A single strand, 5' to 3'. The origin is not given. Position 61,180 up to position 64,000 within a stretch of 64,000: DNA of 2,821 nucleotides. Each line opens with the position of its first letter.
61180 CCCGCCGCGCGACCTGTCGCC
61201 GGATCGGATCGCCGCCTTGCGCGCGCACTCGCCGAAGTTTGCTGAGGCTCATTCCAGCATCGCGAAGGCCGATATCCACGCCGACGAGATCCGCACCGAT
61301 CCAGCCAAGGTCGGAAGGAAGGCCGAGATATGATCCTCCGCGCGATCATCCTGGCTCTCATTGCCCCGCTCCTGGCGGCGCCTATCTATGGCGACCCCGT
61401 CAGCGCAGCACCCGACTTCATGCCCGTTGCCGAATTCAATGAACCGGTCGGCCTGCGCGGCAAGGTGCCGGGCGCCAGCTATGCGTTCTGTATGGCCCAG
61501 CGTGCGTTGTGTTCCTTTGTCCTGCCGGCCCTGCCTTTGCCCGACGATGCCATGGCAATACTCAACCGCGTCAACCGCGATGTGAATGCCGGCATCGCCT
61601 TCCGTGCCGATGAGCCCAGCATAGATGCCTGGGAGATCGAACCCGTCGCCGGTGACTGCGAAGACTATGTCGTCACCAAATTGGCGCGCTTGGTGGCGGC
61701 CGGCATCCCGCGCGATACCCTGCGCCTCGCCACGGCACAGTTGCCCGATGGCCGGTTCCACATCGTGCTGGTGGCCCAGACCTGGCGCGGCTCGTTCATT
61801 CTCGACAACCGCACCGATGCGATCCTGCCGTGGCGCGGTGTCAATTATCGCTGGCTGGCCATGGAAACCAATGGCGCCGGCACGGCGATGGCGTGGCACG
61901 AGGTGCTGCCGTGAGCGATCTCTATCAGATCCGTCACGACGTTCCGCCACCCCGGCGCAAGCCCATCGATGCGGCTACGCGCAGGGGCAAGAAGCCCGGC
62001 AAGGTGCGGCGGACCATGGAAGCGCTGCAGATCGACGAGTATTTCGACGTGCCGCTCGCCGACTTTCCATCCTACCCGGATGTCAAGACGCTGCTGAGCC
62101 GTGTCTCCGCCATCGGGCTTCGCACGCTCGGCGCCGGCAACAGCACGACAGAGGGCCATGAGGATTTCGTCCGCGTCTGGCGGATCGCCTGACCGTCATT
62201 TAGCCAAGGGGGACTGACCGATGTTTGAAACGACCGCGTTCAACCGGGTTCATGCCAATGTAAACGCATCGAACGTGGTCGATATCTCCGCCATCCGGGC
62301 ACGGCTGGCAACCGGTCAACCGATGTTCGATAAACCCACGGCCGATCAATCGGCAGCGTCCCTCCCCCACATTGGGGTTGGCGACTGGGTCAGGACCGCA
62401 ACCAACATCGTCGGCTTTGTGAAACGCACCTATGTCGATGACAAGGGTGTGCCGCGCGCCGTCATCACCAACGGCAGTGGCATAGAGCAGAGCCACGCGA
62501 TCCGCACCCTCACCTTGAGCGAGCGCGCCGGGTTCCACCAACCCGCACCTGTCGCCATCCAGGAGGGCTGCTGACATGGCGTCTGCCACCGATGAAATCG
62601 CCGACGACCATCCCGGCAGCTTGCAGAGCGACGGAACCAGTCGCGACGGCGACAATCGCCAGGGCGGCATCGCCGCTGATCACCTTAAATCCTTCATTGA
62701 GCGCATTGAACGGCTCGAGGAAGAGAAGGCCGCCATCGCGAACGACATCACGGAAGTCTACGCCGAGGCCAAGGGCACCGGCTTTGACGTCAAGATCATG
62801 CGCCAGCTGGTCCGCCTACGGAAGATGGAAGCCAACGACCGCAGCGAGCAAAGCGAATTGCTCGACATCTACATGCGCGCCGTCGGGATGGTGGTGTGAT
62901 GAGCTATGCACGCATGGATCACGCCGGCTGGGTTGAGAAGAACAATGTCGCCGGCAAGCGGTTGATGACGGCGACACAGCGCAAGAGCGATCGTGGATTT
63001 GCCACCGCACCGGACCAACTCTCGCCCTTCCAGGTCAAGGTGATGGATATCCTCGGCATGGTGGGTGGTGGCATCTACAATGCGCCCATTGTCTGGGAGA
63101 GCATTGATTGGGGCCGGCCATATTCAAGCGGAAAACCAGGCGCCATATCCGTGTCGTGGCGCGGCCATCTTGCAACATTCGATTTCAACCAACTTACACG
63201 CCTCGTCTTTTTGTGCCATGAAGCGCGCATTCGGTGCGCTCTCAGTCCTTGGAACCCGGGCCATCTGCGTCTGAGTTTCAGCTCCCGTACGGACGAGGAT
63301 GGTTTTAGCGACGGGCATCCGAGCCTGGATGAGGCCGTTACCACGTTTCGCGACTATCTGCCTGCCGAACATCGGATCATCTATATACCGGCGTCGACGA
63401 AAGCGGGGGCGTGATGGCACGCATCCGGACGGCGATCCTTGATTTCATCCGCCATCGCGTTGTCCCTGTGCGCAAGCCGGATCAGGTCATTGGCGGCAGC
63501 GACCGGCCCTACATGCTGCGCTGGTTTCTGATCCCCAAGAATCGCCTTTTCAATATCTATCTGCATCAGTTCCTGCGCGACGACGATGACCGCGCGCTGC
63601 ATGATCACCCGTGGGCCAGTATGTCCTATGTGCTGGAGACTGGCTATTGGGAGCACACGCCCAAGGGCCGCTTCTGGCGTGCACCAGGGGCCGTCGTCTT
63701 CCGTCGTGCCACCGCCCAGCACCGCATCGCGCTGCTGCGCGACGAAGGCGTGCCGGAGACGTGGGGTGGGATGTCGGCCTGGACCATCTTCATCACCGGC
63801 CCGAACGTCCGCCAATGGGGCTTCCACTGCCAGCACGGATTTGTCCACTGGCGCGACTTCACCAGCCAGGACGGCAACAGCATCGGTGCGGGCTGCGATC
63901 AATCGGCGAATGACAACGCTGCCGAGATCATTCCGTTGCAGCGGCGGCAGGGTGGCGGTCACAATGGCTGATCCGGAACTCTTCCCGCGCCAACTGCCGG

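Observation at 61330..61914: The prophage early operon encodes a secreted LapG-family (BTLCP) cysteine protease, and the host genome 45 kb away encodes a LapA-like adhesin with the matching cleavage motif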

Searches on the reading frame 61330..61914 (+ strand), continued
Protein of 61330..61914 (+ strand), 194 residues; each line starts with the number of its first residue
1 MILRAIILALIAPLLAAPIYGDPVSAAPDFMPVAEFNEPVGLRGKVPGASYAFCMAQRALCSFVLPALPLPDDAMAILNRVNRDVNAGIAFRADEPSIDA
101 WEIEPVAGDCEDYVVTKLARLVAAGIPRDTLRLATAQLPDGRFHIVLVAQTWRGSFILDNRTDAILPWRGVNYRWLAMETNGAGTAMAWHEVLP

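Call 106: search_dna_similar(query=window:61330-61914:+, collection=plasmids, mode=protein, max_evalue=0.00001, max_rows=30)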
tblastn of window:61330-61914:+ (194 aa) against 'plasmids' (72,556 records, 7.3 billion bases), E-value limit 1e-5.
Records with a match: 112; places in all: 147; records where one place covers at least 80% of the query: 33.
Best place of each record, by identity: <60% 112.
By first word of the organism name: Rhizobium 26; Microvirga 10; Agrobacterium 10; Sinorhizobium 9; Labrenzia 9; Shinella 8; Ensifer 7; Aminobacter 6; Leisingera 4; Roseibium 4; and 13 more.
By predicted mobility (MOB-suite, as given by PLSDB): non-mobilizable 63; conjugative 26; mobilizable 23.
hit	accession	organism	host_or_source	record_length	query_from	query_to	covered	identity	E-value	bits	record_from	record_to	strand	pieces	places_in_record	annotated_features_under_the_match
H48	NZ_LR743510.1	Methylobacterium bullatum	-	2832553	23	189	86%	34.9%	7e-9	62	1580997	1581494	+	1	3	none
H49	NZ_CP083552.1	Leisingera sp. M658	-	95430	39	192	79%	36.6%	9e-15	79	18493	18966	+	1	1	transglutaminase-like cysteine peptidase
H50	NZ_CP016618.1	Microvirga ossetica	Vicia alpestris,cell culture,nodules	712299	21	179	82%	34.9%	8e-16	82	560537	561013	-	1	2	transglutaminase-like cysteine peptidase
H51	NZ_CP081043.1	Leisingera sp. M527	-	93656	25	181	81%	35.4%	4e-14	77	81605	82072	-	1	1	transglutaminase-like cysteine peptidase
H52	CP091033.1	Sinorhizobium sp. B11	soybean,TY,soil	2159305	24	180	81%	35.2%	5e-19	91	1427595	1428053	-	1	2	transglutaminase-like cysteine peptidase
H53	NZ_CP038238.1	Leisingera sp. NJS201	cell culture,Marine Biofilm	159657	33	192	82%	34.1%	5e-15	79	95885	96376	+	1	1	hypothetical protein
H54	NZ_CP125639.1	Rhizobium leguminosarum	Phaseolus vulgaris,Pure culture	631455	24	180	81%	34.6%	3e-18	89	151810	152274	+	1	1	transglutaminase-like cysteine peptidase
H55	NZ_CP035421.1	Leisingera sp. NJS204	cell culture,Marine Biofilm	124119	47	192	75%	35.9%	4e-15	80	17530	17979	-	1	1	transglutaminase-like cysteine peptidase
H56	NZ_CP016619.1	Microvirga ossetica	Vicia alpestris,cell culture,nodules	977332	53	189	71%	37.8%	3e-18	89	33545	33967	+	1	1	transglutaminase-like cysteine peptidase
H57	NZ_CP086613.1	Shinella zoogloeoides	-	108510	21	179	82%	32.5%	3e-14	77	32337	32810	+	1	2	transglutaminase-like cysteine peptidase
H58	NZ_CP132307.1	Shinella sumterensis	Homo sapiens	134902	21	179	82%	32.5%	3e-14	77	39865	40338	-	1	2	transglutaminase-like cysteine peptidase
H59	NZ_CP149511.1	Pararhizobium sp. A13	Aeschynomene indica,cell ...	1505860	24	178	80%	33.3%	2e-14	77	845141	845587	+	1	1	none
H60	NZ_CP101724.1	Sphingomonas sp. NY01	-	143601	29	181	79%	33.5%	9e-14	76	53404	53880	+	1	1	transglutaminase-like cysteine peptidase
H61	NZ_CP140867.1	Rhizobium leguminosarum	Trifolium pratense,whole organism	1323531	47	180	69%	38.1%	2e-18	89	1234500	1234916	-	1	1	record has no annotation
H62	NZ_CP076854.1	Rhizobium sp. WYJ-E13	Curcuma wenyujin Y.H. Chen et C. ...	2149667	24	180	81%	32.5%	3e-16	83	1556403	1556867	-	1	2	none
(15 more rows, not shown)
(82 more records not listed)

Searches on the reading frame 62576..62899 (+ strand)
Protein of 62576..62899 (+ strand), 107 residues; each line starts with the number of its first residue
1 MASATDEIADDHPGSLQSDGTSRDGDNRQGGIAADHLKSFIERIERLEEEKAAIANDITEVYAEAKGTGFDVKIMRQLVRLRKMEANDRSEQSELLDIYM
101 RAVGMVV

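Call 14: search_protein_families(library=ncbifam, proteins=[window:62576-62899:+], max_evalue=0.01)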
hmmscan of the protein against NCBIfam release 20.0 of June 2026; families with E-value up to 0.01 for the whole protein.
window:62576-62899:+ (107 aa): 2 families
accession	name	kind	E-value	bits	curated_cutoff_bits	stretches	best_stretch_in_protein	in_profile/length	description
NF010247.0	PRK13694.1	subfamily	1.8e-34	117.3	94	1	30-105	7-82/83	hypothetical protein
NF052541.1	NucAsocGapRCau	equivalog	3e-28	97.8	140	1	32-106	14-88/88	nucleoid-associated protein GapR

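Call 15: search_protein_families(library=phrogs, proteins=[window:62576-62899:+], max_evalue=0.001)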
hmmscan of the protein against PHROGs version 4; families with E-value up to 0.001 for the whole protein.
window:62576-62899:+ (107 aa): 1 family
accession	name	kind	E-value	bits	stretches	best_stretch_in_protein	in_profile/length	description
phrog_4212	-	unknown function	2.1e-32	113.7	1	7-106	253-352/353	-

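Call 51: find_encoding_contigs(protein=window:62576-62899:+, flank=10000, max_places=3)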
Protein window:62576-62899:+ (107 aa): 7 contigs read that carry it; 3 places shown.
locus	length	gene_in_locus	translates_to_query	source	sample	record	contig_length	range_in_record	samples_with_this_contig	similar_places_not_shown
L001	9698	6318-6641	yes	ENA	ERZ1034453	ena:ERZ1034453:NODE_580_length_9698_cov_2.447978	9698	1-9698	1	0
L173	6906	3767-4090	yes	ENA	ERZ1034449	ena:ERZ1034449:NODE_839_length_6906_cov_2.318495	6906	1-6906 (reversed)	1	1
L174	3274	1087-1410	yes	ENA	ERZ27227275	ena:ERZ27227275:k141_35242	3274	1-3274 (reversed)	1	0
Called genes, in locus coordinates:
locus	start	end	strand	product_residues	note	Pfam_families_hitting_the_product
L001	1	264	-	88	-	?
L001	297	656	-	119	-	-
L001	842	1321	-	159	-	-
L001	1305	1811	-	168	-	-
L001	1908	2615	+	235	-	PF01381:HTH_3 (weak), PF00717:Peptidase_S24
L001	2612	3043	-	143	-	PF13248:Zn_ribbon_3 (weak)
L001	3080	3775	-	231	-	PF11319:VasI (weak)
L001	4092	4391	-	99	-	-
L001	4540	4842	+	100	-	-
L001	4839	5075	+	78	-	-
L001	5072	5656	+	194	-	PF06035:Peptidase_C93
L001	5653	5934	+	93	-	-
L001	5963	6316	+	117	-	-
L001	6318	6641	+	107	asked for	PF10073:GapR_DNA-bd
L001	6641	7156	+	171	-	-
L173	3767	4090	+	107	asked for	PF10073:GapR_DNA-bd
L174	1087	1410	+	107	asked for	PF10073:GapR_DNA-bd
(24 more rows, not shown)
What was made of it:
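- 62576..62899 (+): GapR-like nucleoid-associated protein (DUF2312), in the same operon. calls 14, 15, 51
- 62899..63414 (+): g171, an operon gene (phrog_22261, unknown function). calls 15, 51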

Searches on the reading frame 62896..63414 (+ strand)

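Call 14: search_protein_families(library=ncbifam, proteins=[window:62896-63414:+], max_evalue=0.01)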
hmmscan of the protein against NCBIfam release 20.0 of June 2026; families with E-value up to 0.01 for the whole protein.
window:62896-63414:+ (172 aa): 0 families

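Call 15: search_protein_families(library=phrogs, proteins=[window:62896-63414:+], max_evalue=0.001)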
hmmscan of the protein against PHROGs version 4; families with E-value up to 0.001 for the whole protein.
window:62896-63414:+ (172 aa): 1 family
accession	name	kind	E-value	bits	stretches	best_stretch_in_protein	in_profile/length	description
phrog_22261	-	unknown function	1.1e-07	33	1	84-153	59-130/131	-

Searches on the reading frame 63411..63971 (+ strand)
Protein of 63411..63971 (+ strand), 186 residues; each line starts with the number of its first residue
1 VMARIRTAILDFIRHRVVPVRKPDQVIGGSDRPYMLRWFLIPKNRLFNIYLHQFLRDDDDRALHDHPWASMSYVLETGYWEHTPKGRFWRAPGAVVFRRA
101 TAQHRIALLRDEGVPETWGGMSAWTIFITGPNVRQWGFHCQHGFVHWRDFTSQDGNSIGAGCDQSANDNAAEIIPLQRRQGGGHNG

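Call 14: search_protein_families(library=ncbifam, proteins=[window:63411-63971:+], max_evalue=0.01)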
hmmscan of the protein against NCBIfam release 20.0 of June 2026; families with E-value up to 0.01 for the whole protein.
window:63411-63971:+ (186 aa): 0 families

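Call 15: search_protein_families(library=phrogs, proteins=[window:63411-63971:+], max_evalue=0.001)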
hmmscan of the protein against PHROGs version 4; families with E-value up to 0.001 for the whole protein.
window:63411-63971:+ (186 aa): 1 family
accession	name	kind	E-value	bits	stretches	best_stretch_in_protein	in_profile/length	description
phrog_4786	-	other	1.2e-55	189.9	1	13-169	21-177/252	cysteine dioxygenase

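Call 49: find_encoding_contigs(protein=window:63411-63971:+, flank=10000, max_places=3)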
Protein window:63411-63971:+ (186 aa): no gene with exactly this product is on record in the collection.
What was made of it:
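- Tried and rejected: One look-up failed on a start-codon mismatch (call 49).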
